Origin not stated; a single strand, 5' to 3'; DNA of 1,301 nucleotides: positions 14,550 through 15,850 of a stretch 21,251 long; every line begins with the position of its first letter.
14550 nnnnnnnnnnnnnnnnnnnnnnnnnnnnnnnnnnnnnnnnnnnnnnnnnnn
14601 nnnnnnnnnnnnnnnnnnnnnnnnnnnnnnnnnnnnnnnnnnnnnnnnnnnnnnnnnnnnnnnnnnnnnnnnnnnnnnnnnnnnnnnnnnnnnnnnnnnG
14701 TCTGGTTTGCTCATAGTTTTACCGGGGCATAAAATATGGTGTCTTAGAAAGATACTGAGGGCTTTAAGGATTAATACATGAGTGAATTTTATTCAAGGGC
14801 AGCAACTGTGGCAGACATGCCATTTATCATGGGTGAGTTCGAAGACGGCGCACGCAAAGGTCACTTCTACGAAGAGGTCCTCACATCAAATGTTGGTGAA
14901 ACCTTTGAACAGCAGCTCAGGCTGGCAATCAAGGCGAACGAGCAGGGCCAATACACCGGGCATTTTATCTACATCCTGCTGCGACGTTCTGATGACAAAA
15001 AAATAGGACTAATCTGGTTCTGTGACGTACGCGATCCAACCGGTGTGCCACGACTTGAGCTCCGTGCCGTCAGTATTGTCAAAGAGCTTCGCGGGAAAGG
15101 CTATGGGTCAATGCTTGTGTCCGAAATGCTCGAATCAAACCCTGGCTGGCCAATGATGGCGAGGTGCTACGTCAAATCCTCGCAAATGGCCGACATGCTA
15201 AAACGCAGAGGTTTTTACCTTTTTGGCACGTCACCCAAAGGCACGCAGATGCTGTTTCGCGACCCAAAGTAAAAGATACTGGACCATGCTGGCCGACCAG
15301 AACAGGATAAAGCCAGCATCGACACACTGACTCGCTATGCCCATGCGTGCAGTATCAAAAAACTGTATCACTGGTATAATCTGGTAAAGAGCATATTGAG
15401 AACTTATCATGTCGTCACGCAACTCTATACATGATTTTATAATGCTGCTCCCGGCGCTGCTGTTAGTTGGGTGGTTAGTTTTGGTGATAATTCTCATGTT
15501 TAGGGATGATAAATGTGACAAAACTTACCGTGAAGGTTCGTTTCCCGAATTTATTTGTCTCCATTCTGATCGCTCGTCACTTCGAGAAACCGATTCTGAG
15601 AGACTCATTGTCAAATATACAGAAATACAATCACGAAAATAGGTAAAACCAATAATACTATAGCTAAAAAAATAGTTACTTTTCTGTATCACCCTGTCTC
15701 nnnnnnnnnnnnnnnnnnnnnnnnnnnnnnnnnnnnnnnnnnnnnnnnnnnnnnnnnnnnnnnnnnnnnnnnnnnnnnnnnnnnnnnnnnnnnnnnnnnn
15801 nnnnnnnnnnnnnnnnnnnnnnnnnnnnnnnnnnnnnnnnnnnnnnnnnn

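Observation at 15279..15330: parE-like 5' remnant immediately downstream of the GNAT gene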

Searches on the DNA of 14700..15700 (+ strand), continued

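Call 22: get_annotated_region(hit=H97, flank=2500)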
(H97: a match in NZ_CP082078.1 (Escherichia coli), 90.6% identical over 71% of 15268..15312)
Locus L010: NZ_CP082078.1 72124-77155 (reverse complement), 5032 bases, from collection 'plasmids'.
description: Escherichia coli strain MS20657 plasmid pMS20657A, complete sequence
organism: Escherichia coli (NCBI taxid 562)
taxonomy: Bacteria; Pseudomonadota; Gammaproteobacteria; Enterobacterales; Enterobacteriaceae; Escherichia; Escherichia coli
host: -; source: Homo sapiens,blood; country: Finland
typing (MOB-suite, as given by PLSDB): conjugative; replicon IncFIA,IncFIB,IncFIC; relaxase MOBF; mating-pair formation MPF_F
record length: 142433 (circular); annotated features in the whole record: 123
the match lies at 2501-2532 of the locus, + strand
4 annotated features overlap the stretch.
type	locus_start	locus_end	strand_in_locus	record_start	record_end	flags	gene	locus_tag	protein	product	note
CDS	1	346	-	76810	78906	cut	-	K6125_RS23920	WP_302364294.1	colicin V export peptidase/ABC transporter CvaB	-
predicted_resistance_gene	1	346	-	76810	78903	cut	cvaB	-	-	colicin V export peptidase/ABC transporter CvaB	predicted by amrfinderplus; class ; identity 99.71%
CDS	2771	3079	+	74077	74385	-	-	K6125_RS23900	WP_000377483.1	DUF6404 family protein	-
CDS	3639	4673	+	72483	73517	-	-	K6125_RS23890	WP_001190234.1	3-deoxy-7-phosphoheptulonate synthase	GO:0009423 - chorismate biosynthetic process [Evidence IEA]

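Call 23: get_annotated_region(hit=H95, flank=2500)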
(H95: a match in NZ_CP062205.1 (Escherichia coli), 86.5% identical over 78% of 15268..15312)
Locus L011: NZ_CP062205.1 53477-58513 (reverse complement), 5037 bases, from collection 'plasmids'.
description: Escherichia coli strain C311 plasmid p1, complete sequence
organism: Escherichia coli (NCBI taxid 562)
taxonomy: Bacteria; Pseudomonadota; Gammaproteobacteria; Enterobacterales; Enterobacteriaceae; Escherichia; Escherichia coli
host: -; source: Cow,feces; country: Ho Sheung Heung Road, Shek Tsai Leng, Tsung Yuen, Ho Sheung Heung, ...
typing (MOB-suite, as given by PLSDB): conjugative; replicon IncFIB,IncFIC,rep_cluster_2244,rep_cluster_2313; relaxase MOBF; mating-pair formation MPF_F
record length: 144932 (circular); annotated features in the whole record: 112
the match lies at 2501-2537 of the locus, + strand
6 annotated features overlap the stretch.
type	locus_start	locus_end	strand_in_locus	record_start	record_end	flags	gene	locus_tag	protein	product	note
CDS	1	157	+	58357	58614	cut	repA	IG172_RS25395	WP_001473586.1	replication regulatory protein RepA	-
CDS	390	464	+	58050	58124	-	tap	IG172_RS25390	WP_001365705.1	RepA leader peptide Tap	GO:0006276 - plasmid maintenance [Evidence IEA]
CDS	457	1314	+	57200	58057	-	repA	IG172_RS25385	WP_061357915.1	incFII family plasmid replication initiator RepA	GO:0006276 - plasmid maintenance [Evidence IEA]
CDS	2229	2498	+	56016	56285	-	yacA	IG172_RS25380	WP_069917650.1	type II toxin-antitoxin system antitoxin YacA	-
CDS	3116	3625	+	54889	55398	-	-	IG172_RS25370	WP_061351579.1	hypothetical protein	-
CDS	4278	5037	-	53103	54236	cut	-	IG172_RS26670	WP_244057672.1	hypothetical protein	-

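Call 27: search_dna_similar(query=window:15300-15520:+, collection=plasmids, mode=distant, max_rows=60, max_evalue=0.00001)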
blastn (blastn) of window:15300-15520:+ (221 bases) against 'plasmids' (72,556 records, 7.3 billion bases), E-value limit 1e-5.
Records with a match: 1857; places in all: 1937; records where one place covers at least 80% of the query: 17.
Best place of each record, by identity: >=99% 4; 95-99% 90; 90-95% 650; 80-90% 1113.
By first word of the organism name: Escherichia 800; Klebsiella 642; Salmonella 167; Citrobacter 138; Enterobacter 43; Raoultella 22; Shigella 20; Serratia 11; Yersinia 2; Edwardsiella 2; and 7 more.
By predicted mobility (MOB-suite, as given by PLSDB): conjugative 1464; non-mobilizable 202; mobilizable 191.
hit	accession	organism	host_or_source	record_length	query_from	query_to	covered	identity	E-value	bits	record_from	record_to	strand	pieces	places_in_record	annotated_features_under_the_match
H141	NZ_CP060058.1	Escherichia coli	Homo sapiens,isolate,feces from healthy ...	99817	1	221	100%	100.0%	6e-109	399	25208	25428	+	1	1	none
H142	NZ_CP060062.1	Escherichia coli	Homo sapiens,isolate,feces from healthy ...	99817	1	221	100%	100.0%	6e-109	399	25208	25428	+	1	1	none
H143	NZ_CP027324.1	Escherichia coli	Homo sapiens,stool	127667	1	221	100%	99.5%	3e-107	395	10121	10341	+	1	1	none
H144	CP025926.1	Escherichia coli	Homo sapiens,stool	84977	3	221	99%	97.7%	8e-101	373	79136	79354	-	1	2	none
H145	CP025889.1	Escherichia coli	Homo sapiens,stool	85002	3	221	99%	97.7%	8e-101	373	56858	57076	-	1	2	none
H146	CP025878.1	Escherichia coli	Homo sapiens,stool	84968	3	221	99%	97.7%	8e-101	373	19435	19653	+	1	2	none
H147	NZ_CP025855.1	Escherichia coli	Homo sapiens,stool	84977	3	221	99%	97.7%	8e-101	373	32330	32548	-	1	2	none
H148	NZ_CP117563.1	Escherichia albertii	Columba livia,whole organism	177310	3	221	99%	96.4%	2e-96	358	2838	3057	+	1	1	none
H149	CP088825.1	Escherichia coli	Homo sapiens,blood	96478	3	221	99%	95.0%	1e-92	346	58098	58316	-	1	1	none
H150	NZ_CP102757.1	Salmonella enterica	chicken meat products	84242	3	221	99%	95.0%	1e-92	346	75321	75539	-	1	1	none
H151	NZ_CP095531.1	Escherichia coli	Homo sapiens,blood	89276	3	221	99%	95.0%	1e-92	346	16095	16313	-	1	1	none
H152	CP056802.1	Escherichia coli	culture,Freshwater sample from upstream ...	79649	3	221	99%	95.0%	1e-92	346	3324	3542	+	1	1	none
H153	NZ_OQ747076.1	Escherichia coli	-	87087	3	221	99%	95.0%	1e-92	346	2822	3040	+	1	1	none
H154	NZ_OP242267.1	Escherichia coli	Homo sapiens,stool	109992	2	219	99%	94.1%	7e-89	334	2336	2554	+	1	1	none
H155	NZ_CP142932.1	Escherichia coli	cell culture,seawater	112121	2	219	99%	94.1%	7e-89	334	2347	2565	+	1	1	none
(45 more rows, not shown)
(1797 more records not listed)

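Call 28: get_annotated_region(hit=H94, flank=1500)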
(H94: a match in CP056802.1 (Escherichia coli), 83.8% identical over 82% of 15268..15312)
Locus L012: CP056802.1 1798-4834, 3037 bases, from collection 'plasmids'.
description: Escherichia coli strain RHBSTW-00176 plasmid pRHBSTW-00176_3, complete sequence
organism: Escherichia coli (NCBI taxid 562)
taxonomy: Bacteria; Pseudomonadota; Gammaproteobacteria; Enterobacterales; Enterobacteriaceae; Escherichia; Escherichia coli
host: -; source: culture,Freshwater sample from upstream of wastewater treatment plant; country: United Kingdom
typing (MOB-suite, as given by PLSDB): conjugative; replicon IncK2/Z; relaxase MOBP; mating-pair formation MPF_I
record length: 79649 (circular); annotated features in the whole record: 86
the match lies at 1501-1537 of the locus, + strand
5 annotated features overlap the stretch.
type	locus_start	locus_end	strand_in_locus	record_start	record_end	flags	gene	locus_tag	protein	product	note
CDS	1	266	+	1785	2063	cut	-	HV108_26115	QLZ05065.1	ribbon-helix-helix protein, CopG family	-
CDS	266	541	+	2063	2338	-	-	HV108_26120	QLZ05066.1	type II toxin-antitoxin system RelE/ParE family toxin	-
CDS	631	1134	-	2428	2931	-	-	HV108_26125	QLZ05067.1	hypothetical protein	-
CDS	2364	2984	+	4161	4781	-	-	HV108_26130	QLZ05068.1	proQ/FINO family protein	-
CDS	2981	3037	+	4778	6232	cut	-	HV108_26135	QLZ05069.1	ATP-dependent helicase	-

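Call 29: get_annotated_region(hit=H93, flank=1500)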
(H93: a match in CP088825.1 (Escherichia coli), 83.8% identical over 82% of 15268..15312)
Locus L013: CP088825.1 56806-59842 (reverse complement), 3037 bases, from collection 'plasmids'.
description: Escherichia coli strain A17EC0191 plasmid pA17EC0191-4, complete sequence
organism: Escherichia coli (NCBI taxid 562)
taxonomy: Bacteria; Pseudomonadota; Gammaproteobacteria; Enterobacterales; Enterobacteriaceae; Escherichia; Escherichia coli
host: -; source: Homo sapiens,blood; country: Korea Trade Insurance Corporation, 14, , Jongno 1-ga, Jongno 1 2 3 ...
typing (MOB-suite, as given by PLSDB): conjugative; replicon IncK2/Z; relaxase MOBP; mating-pair formation MPF_I
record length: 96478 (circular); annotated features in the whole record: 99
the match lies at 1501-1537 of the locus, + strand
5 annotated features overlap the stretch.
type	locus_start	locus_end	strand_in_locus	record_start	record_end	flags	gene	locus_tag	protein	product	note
CDS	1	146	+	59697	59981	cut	-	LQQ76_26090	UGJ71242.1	ribbon-helix-helix domain-containing protein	-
CDS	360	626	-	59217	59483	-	-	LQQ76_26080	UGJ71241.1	hypothetical protein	-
CDS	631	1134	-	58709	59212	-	-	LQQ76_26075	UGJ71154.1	hypothetical protein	-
CDS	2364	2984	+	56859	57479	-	-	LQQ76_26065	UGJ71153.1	ProQ/FINO family protein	-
CDS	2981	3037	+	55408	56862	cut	-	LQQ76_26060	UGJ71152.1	UvrD-helicase domain-containing protein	-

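Call 30: get_annotated_region(hit=H84, flank=1500)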
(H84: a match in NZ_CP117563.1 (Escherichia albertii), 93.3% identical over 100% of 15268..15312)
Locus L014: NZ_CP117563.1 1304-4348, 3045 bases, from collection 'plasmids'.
description: Escherichia albertii strain BIA_7 plasmid pEA7_1, complete sequence
organism: Escherichia albertii (NCBI taxid 208962)
taxonomy: Bacteria; Pseudomonadota; Gammaproteobacteria; Enterobacterales; Enterobacteriaceae; Escherichia; Escherichia albertii
host: -; source: Columba livia,whole organism; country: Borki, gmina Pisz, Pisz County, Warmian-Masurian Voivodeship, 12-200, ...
typing (MOB-suite, as given by PLSDB): mobilizable; replicon IncI-gamma/K1; relaxase MOBP
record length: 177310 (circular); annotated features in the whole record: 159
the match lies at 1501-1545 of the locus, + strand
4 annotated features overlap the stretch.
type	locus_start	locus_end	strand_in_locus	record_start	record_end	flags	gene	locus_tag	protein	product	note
CDS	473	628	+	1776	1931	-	-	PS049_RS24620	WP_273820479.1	hypothetical protein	-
CDS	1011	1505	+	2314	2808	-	-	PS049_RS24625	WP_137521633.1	GNAT family N-acetyltransferase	-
CDS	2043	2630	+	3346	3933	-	-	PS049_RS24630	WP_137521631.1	serine acetyltransferase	-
CDS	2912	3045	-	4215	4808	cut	-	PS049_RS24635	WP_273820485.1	ProQ/FINO family protein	-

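Call 31: get_annotated_region(hit=H88, flank=1500)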
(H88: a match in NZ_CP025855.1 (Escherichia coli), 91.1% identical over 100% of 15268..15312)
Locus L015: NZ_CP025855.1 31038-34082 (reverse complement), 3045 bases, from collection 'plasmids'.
description: Escherichia coli strain 510016 plasmid p510016_84, complete sequence
organism: Escherichia coli (NCBI taxid 562)
taxonomy: Bacteria; Pseudomonadota; Gammaproteobacteria; Enterobacterales; Enterobacteriaceae; Escherichia; Escherichia coli
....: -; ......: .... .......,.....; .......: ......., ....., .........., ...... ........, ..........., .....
typing (MOB-suite, as given by PLSDB): non-mobilizable; replicon IncK2/Z
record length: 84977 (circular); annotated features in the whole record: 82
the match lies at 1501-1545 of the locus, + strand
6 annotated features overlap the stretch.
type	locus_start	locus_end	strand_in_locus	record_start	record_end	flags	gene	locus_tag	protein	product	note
CDS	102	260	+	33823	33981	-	-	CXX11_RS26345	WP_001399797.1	hypothetical protein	-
CDS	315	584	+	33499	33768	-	yacA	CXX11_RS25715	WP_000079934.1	type II toxin-antitoxin system antitoxin YacA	-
CDS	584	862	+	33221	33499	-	yacB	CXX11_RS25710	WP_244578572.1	type II toxin-antitoxin system RelE/ParE family toxin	-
CDS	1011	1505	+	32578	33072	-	-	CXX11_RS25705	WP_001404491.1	GNAT family N-acetyltransferase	-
CDS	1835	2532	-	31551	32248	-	-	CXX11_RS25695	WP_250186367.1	IS1-like element IS1A family transposase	GO:0006313 - DNA transposition [Evidence IEA]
CDS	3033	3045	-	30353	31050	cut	-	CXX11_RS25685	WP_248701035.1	IS1-like element IS1A family transposase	GO:0006313 - DNA transposition [Evidence IEA]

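Call 32: get_annotated_region(hit=H89, flank=1500)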
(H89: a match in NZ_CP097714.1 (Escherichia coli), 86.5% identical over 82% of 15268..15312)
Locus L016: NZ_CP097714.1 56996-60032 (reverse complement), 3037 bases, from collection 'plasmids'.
description: Escherichia coli strain MS1737 plasmid pMS1718-3, complete sequence
organism: Escherichia coli (NCBI taxid 562)
taxonomy: Bacteria; Pseudomonadota; Gammaproteobacteria; Enterobacterales; Enterobacteriaceae; Escherichia; Escherichia coli
host: -; source: Chicken blood (Gallus gallus); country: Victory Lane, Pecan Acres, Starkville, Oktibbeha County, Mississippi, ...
typing (MOB-suite, as given by PLSDB): conjugative; replicon IncK2/Z; relaxase MOBP; mating-pair formation MPF_I
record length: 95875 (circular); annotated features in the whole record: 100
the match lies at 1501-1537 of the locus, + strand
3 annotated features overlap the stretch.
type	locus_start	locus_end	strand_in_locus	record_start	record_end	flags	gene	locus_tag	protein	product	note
CDS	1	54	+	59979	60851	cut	repA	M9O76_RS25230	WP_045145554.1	incFII family plasmid replication initiator RepA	GO:0006276 - plasmid maintenance [Evidence IEA]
CDS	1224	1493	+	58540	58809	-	yacA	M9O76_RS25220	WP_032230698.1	type II toxin-antitoxin system antitoxin YacA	-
CDS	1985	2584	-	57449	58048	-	-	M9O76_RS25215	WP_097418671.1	ProQ/FINO family protein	-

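Call 49: search_dna_similar(query=window:15268-15520:+, collection=ecoli_genomes, mode=distant, max_rows=60, max_evalue=1e-8)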
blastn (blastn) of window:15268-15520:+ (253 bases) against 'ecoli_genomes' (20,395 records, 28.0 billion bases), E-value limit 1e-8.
Records with a match: 511; places in all: 535; records where one place covers at least 80% of the query: 13.
Genomes with a match: 487 of 5426; with a place that covers at least 80% of the query: 13. Places per genome that has any: lowest 1, median 1, highest 6. On chromosomes: 3 places; on plasmids: 532.
Best place of each record, by identity: >=99% 3; 95-99% 92; 90-95% 388; 80-90% 28.
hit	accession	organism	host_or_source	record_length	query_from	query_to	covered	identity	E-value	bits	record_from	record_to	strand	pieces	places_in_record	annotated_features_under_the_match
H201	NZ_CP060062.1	Escherichia coli strain G6/7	Homo sapiens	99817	1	253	100%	100.0%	1e-125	457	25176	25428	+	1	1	GNAT family N-acetyltransferase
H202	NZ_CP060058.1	Escherichia coli strain G8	Homo sapiens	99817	1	253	100%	100.0%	1e-125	457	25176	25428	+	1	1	GNAT family N-acetyltransferase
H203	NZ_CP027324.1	Escherichia coli strain 2013C-3033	Homo sapiens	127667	1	253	100%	99.2%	6e-123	448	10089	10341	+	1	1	GNAT family N-acetyltransferase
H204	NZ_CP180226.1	Escherichia coli strain Q65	sputum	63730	1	253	100%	96.8%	8e-115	421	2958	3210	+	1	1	GNAT family N-acetyltransferase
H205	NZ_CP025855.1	Escherichia coli strain 510016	Homo sapiens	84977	1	253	100%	96.4%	3e-113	416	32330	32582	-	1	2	GNAT family N-acetyltransferase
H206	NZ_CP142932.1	Escherichia coli strain B20123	seawater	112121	9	251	96%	93.0%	2e-96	361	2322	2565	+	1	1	none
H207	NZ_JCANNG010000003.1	Escherichia coli strain GMM076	Homo sapiens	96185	9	251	96%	93.0%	2e-96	361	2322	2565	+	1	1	none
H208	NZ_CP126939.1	Escherichia coli O2:K1:H4 strain APEC E19019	Gallus gallus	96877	9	251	96%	92.2%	1e-93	352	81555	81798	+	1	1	none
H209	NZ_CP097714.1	Escherichia coli strain MS1737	Chicken blood (Gallus gallus)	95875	9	251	96%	92.2%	1e-93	352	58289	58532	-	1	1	none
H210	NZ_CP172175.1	Escherichia coli strain GF124.3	chicken meat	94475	9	251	96%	92.2%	1e-93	352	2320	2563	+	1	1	none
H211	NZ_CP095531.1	Escherichia coli strain GN06156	Homo sapiens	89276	30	253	89%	94.6%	1e-93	351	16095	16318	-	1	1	none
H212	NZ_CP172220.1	Escherichia coli strain GF4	chicken meat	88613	30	253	89%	94.6%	1e-93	351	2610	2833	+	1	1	none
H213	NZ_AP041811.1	Escherichia coli O166:H15 strain JNE21-003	Homo sapiens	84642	30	253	89%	94.6%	1e-93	351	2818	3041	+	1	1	none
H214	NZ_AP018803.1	Escherichia coli strain E2863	Bos taurus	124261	80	253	69%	93.7%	1e-67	265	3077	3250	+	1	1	none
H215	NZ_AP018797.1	Escherichia coli strain E2855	Bos taurus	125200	80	253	69%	93.7%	1e-67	265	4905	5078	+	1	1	none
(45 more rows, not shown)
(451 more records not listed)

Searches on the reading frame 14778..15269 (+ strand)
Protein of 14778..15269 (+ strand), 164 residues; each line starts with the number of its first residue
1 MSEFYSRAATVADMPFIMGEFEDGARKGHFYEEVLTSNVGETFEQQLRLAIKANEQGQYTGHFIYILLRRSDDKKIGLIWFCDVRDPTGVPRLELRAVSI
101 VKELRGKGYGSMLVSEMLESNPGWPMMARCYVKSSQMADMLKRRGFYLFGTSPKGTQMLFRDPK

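Call 35: search_protein_families(proteins=[window:14778-15269:+], library=ncbifam, max_evalue=0.01)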
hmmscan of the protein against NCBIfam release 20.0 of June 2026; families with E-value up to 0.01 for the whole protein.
window:14778-15269:+ (164 aa): 0 families

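Call 37: profile_search(protein=window:14778-15269:+)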
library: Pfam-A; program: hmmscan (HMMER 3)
A. the first sequence (164 residues): domains with independent E <= 10: 5; with E <= 0.001: 2
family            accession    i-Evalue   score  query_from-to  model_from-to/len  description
Acetyltransf_1    PF00583.31    2.4e-05    25.0      60-120        31-87/116  Acetyltransferase (GNAT) family
Acetyltransf_7    PF13508.13    0.00016    22.4      70-146         9-82/84  Acetyltransferase (GNAT) domain
Acetyltransf_3    PF13302.13     0.0044    18.2      51-146        45-137/138  Acetyltransferase (GNAT) domain
FR47              PF08445.16      0.082    13.3      94-119        23-48/86  FR47-like protein
Acetyltransf_CG   PF14542.12      0.099    13.2      92-119        24-51/80  GCN5-related N-acetyl-transferase
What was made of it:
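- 14675..15274 (+): GNAT cassette (CDS 14778-15272, 164 aa). It abuts the scar. Its right end at 15274 is where homology to GNAT modules of Enterobacter/Citrobacter IncFIB plasmids stops. Pfam gives only weak GNAT hits (call 37).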

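Call 38: search_protein_families(proteins=[window:14778-15269:+], library=padloc, max_evalue=0.01)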
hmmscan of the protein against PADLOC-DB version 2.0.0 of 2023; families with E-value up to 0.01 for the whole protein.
window:14778-15269:+ (164 aa): 0 families

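Call 52: search_solved_structures(query=window:14778-15269:+, max_evalue=1)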
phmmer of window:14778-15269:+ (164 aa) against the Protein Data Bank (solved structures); distinct sequences matched with E-value up to 1: 3.
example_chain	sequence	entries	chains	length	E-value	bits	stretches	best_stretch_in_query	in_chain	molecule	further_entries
3t9y_A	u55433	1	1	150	0.37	13.5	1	59-118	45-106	Acetyltransferase, GNAT family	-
1y9k_A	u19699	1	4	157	0.61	12.8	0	90-132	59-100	IAA acetyltransferase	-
1vkc_A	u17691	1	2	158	0.62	12.8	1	57-116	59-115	putative acetyl transferase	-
